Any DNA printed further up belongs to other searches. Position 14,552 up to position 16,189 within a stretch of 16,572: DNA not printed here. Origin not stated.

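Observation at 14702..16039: RNA ligase-like nucleotidyltransferase with an unusually long N-terminal extension and a long insert between motifs III and IV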

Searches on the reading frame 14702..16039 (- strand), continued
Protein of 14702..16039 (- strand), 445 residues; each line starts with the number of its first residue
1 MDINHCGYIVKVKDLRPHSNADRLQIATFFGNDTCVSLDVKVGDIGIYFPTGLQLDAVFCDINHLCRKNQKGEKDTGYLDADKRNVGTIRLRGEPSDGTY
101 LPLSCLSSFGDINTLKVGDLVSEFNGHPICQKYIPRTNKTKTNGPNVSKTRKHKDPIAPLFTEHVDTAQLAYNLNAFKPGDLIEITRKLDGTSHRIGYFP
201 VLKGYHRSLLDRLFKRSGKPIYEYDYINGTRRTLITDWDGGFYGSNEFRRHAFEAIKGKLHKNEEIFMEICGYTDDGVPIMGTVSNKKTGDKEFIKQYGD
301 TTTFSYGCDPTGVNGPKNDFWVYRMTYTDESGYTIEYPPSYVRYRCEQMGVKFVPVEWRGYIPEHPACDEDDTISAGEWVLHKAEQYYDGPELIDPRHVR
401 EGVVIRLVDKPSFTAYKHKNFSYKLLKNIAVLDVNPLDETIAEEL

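Call 32: find_homologous_proteins(query=L004:5980-7260:+)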
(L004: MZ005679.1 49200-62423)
Query L004:5980-7260:+ (426 aa): 1529 proteins with E <= 0.001 among 5041 candidates; the best 120 are listed.
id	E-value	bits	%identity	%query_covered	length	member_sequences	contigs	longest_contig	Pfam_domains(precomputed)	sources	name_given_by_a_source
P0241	4.4e-256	868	89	100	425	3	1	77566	PF09414.16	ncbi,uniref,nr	ncbi:RNA ligase [Mycobacterium phage DyoEdafos]|uniref:RNA ligase n=1 Tax=Mycobacterium phage DyoEda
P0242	8.3e-246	834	86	100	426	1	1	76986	PF09414.16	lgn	-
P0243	5.3e-243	825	84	100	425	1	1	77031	PF09414.16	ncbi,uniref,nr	ncbi:RNA ligase [Mycobacterium phage Finemlucis]|uniref:RNA ligase n=1 Tax=Mycobacterium phage Finem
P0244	1.1e-242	823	83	100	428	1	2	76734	PF09414.16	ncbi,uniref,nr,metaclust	ncbi:RNA ligase [Mycobacterium phage Archie]|uniref:RNA ligase n=1 Tax=Mycobacterium phage Archie Ta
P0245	1.5e-240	816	83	100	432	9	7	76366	PF09414.16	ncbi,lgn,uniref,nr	ncbi:RNA ligase [Mycobacterium phage Netyap]|uniref:RNA ligase n=2 Tax=Faithunavirus TaxID=2948705 R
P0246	4.0e-240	815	84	100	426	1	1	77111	PF09414.16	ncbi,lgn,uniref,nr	ncbi:RNA ligase [Mycobacterium phage CELFI]|uniref:RNA ligase n=1 Tax=Mycobacterium phage CELFI TaxI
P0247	1.0e-238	810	83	100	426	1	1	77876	PF09414.16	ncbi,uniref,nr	ncbi:RNA ligase [Mycobacterium phage Tourach]|uniref:RNA ligase n=1 Tax=Mycobacterium phage Tourach 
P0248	4.7e-234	795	81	100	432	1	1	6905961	PF09414.16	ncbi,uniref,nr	ncbi:RNA ligase family protein [Mycolicibacterium nivoides]|uniref:RNA ligase family protein n=1 Tax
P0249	1.2e-229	780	81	100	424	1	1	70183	PF09414.16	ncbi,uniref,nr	ncbi:RNA ligase [Mycobacterium phage Bromden]|uniref:RNA ligase n=1 Tax=Mycobacterium phage Bromden 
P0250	8.6e-222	755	78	100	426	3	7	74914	PF09414.16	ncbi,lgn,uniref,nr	ncbi:RNA ligase [Mycobacterium phage Halena]|uniref:RNA ligase n=5 Tax=Bronvirus TaxID=1623278 RepID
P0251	4.1e-220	749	77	100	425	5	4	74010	PF09414.16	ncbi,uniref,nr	ncbi:RNA ligase [Mycobacterium phage LeBron]|uniref:RNA ligase n=2 Tax=Mycobacterium virus Bron TaxI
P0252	9.7e-218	741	76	100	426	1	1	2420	PF09414.16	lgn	-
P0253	5.7e-215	732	76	100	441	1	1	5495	PF09414.16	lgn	-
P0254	2.3e-214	730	75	100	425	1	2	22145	PF09414.16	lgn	-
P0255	4.2e-204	696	71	100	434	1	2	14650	PF09414.16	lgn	-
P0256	4.4e-201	686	71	100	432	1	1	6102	PF09414.16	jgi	jgi:hypothetical protein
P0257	8.0e-196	669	70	100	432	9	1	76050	PF09414.16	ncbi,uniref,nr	ncbi:RNA ligase [Mycobacterium phage Whirlwind]|uniref:RNA ligase n=1 Tax=Mycobacterium phage Whirlw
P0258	2.0e-194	664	70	100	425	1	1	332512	PF09414.16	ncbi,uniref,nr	ncbi:RNA ligase family protein [Mycolicibacterium sphagni]|uniref:RNA ligase domain-containing prote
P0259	3.0e-190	651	67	100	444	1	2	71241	PF09414.16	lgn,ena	-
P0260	7.5e-187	639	67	100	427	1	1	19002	PF09414.16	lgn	-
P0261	3.7e-185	634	66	100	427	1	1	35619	PF09414.16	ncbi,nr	ncbi:MAG: hypothetical protein CK431_04470 [Mycobacterium sp.]|nr:MAG: hypothetical protein CK431_04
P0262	6.1e-184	630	66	100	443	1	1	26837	PF09414.16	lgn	-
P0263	6.3e-184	630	65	99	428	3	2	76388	PF09414.16,PF21189.4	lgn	-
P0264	3.6e-182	624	65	100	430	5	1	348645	PF09414.16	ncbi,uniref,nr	ncbi:RNA ligase family protein [Mycobacteroides abscessus]|uniref:RNA ligase family protein n=1 Tax=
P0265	4.9e-181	620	66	99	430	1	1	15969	PF09414.16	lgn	-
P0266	7.9e-181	620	66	100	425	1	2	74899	PF09414.16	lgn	-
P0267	1.1e-180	619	65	99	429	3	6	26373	PF09414.16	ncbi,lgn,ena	-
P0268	4.0e-180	617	64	100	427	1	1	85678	PF09414.16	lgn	-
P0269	4.7e-179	614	64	100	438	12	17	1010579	PF09414.16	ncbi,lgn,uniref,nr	ncbi:RNA ligase [Mycobacteroides abscessus subsp. massiliense]|uniref:RNA ligase family protein n=1 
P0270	6.7e-179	613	64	100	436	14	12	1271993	PF09414.16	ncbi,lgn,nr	ncbi:RNA ligase [Mycobacteroides abscessus subsp. massiliense]|nr:RNA ligase [Mycobacteroides absces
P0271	8.3e-179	613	65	100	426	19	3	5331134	PF09414.16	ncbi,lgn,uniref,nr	ncbi:RNA ligase family protein [Mycobacteroides abscessus]|uniref:RNA ligase family protein n=1 Tax=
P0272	1.5e-178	612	64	99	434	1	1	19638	PF09414.16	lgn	-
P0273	7.6e-177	606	64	100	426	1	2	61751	PF09414.16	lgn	-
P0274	2.5e-176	605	64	100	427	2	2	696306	PF09414.16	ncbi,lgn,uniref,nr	ncbi:RNA ligase [Mycobacteroides abscessus subsp. abscessus]|uniref:RNA ligase family protein n=1 Ta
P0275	3.1e-176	605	63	100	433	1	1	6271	PF09414.16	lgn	-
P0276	3.3e-175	601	64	100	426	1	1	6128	PF09414.16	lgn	-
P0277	3.6e-172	591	62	100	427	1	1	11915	PF09414.16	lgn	-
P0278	5.7e-172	590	62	100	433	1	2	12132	PF09414.16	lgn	-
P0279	4.2e-170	584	62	100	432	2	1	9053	PF09414.16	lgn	-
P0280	1.3e-169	583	61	100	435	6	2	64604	PF09414.16,PF21189.4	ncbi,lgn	ncbi:MAG: RNA ligase family protein [Mycobacterium sp.]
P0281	2.4e-169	582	61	100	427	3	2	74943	PF09414.16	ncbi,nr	ncbi:RNA ligase [Mycobacterium phage Aegeus]|nr:RNA ligase [Mycobacterium phage Baudelaire] WKW86586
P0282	1.4e-167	576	63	98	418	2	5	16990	PF09414.16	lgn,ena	-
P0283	2.0e-166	572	60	100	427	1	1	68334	PF09414.16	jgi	jgi:hypothetical protein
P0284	4.8e-166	571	60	100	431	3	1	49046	PF09414.16,PF21189.4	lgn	-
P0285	7.7e-166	570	61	100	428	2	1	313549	PF09414.16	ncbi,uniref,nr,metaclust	ncbi:RNA ligase family protein [Mycobacteroides abscessus]|uniref:RNA ligase family protein n=1 Tax=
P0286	1.9e-161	556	60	100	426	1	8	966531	PF09414.16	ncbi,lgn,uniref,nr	ncbi:RNA ligase family protein [Mycolicibacterium fortuitum]|uniref:RNA ligase family protein n=1 Ta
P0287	2.8e-154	532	59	100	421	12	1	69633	PF09414.16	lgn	-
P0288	1.0e-153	530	59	98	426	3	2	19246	PF09414.16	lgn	-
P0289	4.7e-147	508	55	98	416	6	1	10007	PF09414.16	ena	-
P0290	3.1e-145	502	56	100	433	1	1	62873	PF09414.16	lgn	-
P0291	4.0e-145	502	54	100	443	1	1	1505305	PF09414.16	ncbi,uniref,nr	ncbi:hypothetical protein JRC04_05260 [Mycolicibacterium sp. S2-37]|uniref:RNA ligase family protein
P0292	2.2e-143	496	55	100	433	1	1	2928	PF09414.16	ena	-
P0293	3.2e-143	496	54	100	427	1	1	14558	PF09414.16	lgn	-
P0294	6.1e-142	491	54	100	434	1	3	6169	PF09414.16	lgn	-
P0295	3.4e-141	489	54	100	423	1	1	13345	PF09414.16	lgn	-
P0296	3.4e-141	489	54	100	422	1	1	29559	PF09414.16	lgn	-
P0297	2.0e-140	487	52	100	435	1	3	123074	PF09414.16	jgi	jgi:hypothetical protein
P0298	3.5e-140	486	54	100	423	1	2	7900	PF09414.16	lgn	-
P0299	5.1e-140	485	55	100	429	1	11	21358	PF09414.16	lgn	-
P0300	5.7e-140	485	54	100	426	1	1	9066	PF09414.16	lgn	-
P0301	5.9e-140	485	55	98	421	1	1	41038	PF09414.16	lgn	-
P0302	5.4e-139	482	54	100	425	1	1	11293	PF09414.16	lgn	-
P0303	1.6e-138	480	51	100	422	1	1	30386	PF09414.16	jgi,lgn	jgi:hypothetical protein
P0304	5.2e-138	479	53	100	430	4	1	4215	PF09414.16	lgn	-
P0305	5.5e-138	478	55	98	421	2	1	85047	PF09414.16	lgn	-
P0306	6.0e-138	478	52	100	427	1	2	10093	PF09414.16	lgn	-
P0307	1.1e-137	477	51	100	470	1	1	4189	PF09414.16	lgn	-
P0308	2.2e-137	476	50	100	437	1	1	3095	PF09414.16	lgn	-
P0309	4.7e-137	475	52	100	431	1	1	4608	PF09414.16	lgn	-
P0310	3.2e-136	473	52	100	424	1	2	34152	PF09414.16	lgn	-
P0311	3.9e-136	472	55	100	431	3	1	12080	PF09414.16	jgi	-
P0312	6.3e-136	472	52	100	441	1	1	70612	PF09414.16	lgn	-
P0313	6.4e-136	472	53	100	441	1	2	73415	PF09414.16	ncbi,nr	ncbi:RNA ligase [Mycobacterium phage Saints25]|nr:RNA ligase [Mycobacterium phage Saints25] WNO28535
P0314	7.1e-136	472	55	95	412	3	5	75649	PF09414.16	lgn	-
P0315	7.4e-136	471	53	100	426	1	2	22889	PF09414.16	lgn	-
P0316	1.2e-135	471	53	100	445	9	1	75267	PF09414.16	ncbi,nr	ncbi:RNA ligase [Mycobacterium phage Hoonter]|nr:RNA ligase [Mycobacterium phage Hoonter]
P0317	1.2e-135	471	52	100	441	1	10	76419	PF09414.16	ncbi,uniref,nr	ncbi:RNA ligase [Mycobacterium phage Gage]|uniref:RNA ligase n=1 Tax=Mycobacterium phage Murphy TaxI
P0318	1.5e-135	470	53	100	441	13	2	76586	PF09414.16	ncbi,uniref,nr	ncbi:RNA ligase [Mycobacterium phage Quink]|uniref:RNA ligase n=1 Tax=Mycobacterium phage Quink TaxI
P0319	2.1e-135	470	52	100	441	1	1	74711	PF09414.16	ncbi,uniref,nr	ncbi:RNA ligase [Mycobacterium phage Phrux]|uniref:RNA ligase n=1 Tax=Mycobacterium phage Phrux TaxI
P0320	2.1e-135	470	51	100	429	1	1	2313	PF09414.16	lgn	-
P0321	2.2e-135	470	52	100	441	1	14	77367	PF09414.16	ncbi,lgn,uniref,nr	ncbi:RNA ligase [Mycobacterium phage Ukulele]|uniref:RNA ligase n=2 Tax=Caudoviricetes TaxID=2731619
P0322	4.2e-135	469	52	100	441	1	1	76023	PF09414.16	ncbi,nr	ncbi:RNA ligase [Mycobacterium phage Manda]|nr:RNA ligase [Mycobacterium phage Manda]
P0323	4.2e-135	469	52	100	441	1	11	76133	PF09414.16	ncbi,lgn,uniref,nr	ncbi:RNA ligase [Mycobacterium phage Inca]|uniref:RNA ligase n=2 Tax=Kostyavirus TaxID=1623284 RepID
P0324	4.3e-135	469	52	100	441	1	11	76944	PF09414.16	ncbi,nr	ncbi:RNA ligase [Mycobacterium phage Adnama]|nr:RNA ligase [Mycobacterium phage Goldilocks] APC44035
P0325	4.3e-135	469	52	100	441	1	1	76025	PF09414.16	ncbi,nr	ncbi:RNA ligase [Mycobacterium phage Command613]|nr:RNA ligase [Mycobacterium phage Command613]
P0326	4.4e-135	469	52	100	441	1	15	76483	PF09414.16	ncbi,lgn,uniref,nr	ncbi:RNA ligase [Mycobacterium phage Terminus]|uniref:RNA ligase n=6 Tax=Kostyavirus TaxID=1623284 R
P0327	4.6e-135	469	52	100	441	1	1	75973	PF09414.16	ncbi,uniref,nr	ncbi:RNA ligase [Mycobacterium phage SirDuracell]|uniref:RNA ligase n=1 Tax=Mycobacterium phage SirD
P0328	4.8e-135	469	52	100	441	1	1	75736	PF09414.16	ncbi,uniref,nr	ncbi:RNA ligase [Mycobacterium phage Dumbo]|uniref:RNA ligase n=1 Tax=Mycobacterium phage Dumbo TaxI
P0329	4.9e-135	469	52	100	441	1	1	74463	PF09414.16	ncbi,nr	ncbi:RNA-ligase domain-containing protein [Mycobacterium phage mushipu]|nr:RNA-ligase domain-contain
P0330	5.3e-135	469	53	100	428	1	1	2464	PF09414.16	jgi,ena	-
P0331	5.5e-135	469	52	100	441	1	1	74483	PF09414.16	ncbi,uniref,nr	ncbi:RNA ligase [Mycobacterium phage 244]|uniref:RNA ligase n=1 Tax=Mycobacterium phage 244 TaxID=29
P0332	5.8e-135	469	52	100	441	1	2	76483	PF09414.16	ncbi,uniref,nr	ncbi:RNA ligase [Mycobacterium phage Eureka]|uniref:RNA ligase n=2 Tax=Kostyavirus eureka TaxID=1074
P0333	7.3e-135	468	53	100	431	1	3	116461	PF09414.16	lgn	-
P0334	7.4e-135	468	52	100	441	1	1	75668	PF09414.16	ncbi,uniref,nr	ncbi:RNA ligase [Mycobacterium phage IHOP]|uniref:RNA ligase n=1 Tax=Mycobacterium phage IHOP TaxID=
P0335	8.0e-135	468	52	100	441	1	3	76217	PF09414.16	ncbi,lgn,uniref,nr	ncbi:RNA ligase [Mycobacterium phage Nala]|uniref:RNA ligase n=1 Tax=Mycobacterium phage PhatBacter 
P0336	8.0e-135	468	52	100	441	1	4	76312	PF09414.16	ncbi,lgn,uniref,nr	ncbi:RNA ligase [Mycobacterium phage Porky]|uniref:RNA ligase n=2 Tax=Kostyavirus porky TaxID=546185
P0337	1.0e-134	468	52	100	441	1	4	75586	PF09414.16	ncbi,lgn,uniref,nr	ncbi:RNA ligase [Mycobacterium phage Maxxinista]|uniref:RNA ligase n=2 Tax=Kostyavirus CJW1 TaxID=20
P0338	1.1e-134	468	52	100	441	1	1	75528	PF09414.16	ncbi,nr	ncbi:RNA ligase [Mycobacterium phage HanKaySha]|nr:RNA ligase [Mycobacterium phage HanKaySha]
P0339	1.1e-134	468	52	100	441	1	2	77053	PF09414.16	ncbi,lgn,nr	ncbi:RNA ligase [Mycobacterium phage Murica]|nr:RNA ligase [Mycobacterium phage Murica]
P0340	1.7e-134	467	51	100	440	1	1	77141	PF09414.16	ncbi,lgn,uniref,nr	ncbi:hypothetical protein A5747_13550 [Mycobacterium sp. IS-836]|uniref:RNA ligase family protein n=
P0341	1.9e-134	467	53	99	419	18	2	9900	PF09414.16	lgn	-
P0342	2.1e-134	467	52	100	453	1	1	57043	PF09414.16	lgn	-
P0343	3.1e-134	466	52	100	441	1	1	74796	PF09414.16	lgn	-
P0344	3.8e-134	466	51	99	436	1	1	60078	PF09414.16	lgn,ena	-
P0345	4.5e-134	466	53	100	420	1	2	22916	PF09414.16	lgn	-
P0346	5.9e-134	465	54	99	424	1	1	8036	PF09414.16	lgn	-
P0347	8.8e-134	465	52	100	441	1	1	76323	PF09414.16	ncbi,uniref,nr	ncbi:RNA ligase [Mycobacterium phage HufflyPuff]|uniref:RNA ligase n=1 Tax=Mycobacterium phage Huffl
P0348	2.2e-133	463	51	100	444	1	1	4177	PF09414.16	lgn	-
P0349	2.3e-133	463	53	100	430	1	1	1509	PF09414.16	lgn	-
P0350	2.7e-133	463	50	100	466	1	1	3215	PF09414.16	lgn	-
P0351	4.2e-133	462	53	100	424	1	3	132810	PF09414.16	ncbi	-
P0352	8.9e-133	461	52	100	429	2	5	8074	PF09414.16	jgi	jgi:hypothetical protein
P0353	9.0e-133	461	51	100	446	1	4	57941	PF09414.16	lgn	-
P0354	9.1e-133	461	52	100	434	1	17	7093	PF09414.16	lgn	-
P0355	3.2e-132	459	53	98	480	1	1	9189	PF09414.16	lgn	-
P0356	3.4e-132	459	51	100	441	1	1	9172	PF09414.16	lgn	-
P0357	3.5e-132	459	51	100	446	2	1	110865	PF09414.16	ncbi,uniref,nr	ncbi:RNA ligase [Mycobacterium phage Omega]|uniref:RNA ligase n=1 Tax=Mycobacterium phage Omega TaxI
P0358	4.6e-132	459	53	100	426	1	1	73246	PF09414.16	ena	-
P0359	1.3e-131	457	52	100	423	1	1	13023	PF09414.16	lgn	-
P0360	2.5e-131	457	50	100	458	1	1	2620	PF09414.16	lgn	-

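Call 36: search_protein_representatives(protein=window:14702-16039:-)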
Query: 445 residues. Proteins with E-value up to 0.001 (for the whole library): 2063; up to 1e-10: 1446; up to 1e-30: 594. The best 150 are listed.
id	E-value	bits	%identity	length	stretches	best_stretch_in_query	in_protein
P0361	2.0e-161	554.2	56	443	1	4-445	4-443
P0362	2.0e-141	488.3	55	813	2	189-434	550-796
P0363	6.9e-135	466.8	53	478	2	5-324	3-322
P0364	1.1e-132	459.5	52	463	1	5-439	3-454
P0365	2.2e-132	458.5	51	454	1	5-438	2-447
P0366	1.6e-121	422.7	49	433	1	7-430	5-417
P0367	2.2e-117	409.0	50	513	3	4-209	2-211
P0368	1.5e-115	402.9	49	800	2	4-192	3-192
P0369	2.3e-114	399.1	49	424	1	6-444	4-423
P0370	4.4e-111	388.3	49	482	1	7-433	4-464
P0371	2.8e-110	385.6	46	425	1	8-430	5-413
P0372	6.6e-107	374.5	44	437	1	5-434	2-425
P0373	4.6e-97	342.1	43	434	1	7-445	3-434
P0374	2.9e-96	339.4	48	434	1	4-444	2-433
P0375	4.4e-96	338.8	58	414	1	109-392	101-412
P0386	3.3e-81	289.7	44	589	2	5-192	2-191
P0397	8.1e-74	265.4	45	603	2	204-444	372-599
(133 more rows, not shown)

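Call 39: search_solved_structures(query=A2, max_evalue=1, show_alignments=2)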
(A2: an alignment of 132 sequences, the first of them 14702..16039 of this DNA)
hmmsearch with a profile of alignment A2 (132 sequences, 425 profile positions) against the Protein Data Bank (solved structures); distinct sequences matched with E-value up to 1: 13.
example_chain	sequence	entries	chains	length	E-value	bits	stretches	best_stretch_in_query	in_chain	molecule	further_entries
5cot_A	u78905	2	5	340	1e-05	27.7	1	12-126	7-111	Naegleria gruberi RNA ligase | RNA ligase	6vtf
6vt9_A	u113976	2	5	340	1e-05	27.7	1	12-126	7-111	RNA ligase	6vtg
6vt5_A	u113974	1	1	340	1.1e-05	27.7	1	12-115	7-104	RNA Ligase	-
6vt4_A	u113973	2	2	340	1.1e-05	27.7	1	12-125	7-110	RNA Ligase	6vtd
6vt3_A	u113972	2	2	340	1.3e-05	27.4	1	12-126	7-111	RNA Ligase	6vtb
6vt8_A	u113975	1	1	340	1.3e-05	27.3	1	12-126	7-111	RNA Ligase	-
6vt1_A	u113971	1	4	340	1.9e-05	26.9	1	12-125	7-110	RNA Ligase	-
6vt0_A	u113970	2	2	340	3e-05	26.2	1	12-115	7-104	RNA Ligase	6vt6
5cou_A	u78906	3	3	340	3e-05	26.2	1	12-115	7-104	Naegleria gruberi RNA ligase | RNA ligase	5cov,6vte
2hvq_A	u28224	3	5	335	7.4e-05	24.9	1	246-352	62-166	Hypothetical 37.6 kDa protein in Gp24-hoc intergenic region | T4 RNA ligase 2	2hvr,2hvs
1s68_A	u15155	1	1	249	0.0002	23.5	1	245-352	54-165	RNA Ligase 2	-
4ns2_A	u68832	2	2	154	0.54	12.2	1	162-223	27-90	Myoglobin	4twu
3rjn_B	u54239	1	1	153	0.57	12.1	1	162-223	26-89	Myoglobin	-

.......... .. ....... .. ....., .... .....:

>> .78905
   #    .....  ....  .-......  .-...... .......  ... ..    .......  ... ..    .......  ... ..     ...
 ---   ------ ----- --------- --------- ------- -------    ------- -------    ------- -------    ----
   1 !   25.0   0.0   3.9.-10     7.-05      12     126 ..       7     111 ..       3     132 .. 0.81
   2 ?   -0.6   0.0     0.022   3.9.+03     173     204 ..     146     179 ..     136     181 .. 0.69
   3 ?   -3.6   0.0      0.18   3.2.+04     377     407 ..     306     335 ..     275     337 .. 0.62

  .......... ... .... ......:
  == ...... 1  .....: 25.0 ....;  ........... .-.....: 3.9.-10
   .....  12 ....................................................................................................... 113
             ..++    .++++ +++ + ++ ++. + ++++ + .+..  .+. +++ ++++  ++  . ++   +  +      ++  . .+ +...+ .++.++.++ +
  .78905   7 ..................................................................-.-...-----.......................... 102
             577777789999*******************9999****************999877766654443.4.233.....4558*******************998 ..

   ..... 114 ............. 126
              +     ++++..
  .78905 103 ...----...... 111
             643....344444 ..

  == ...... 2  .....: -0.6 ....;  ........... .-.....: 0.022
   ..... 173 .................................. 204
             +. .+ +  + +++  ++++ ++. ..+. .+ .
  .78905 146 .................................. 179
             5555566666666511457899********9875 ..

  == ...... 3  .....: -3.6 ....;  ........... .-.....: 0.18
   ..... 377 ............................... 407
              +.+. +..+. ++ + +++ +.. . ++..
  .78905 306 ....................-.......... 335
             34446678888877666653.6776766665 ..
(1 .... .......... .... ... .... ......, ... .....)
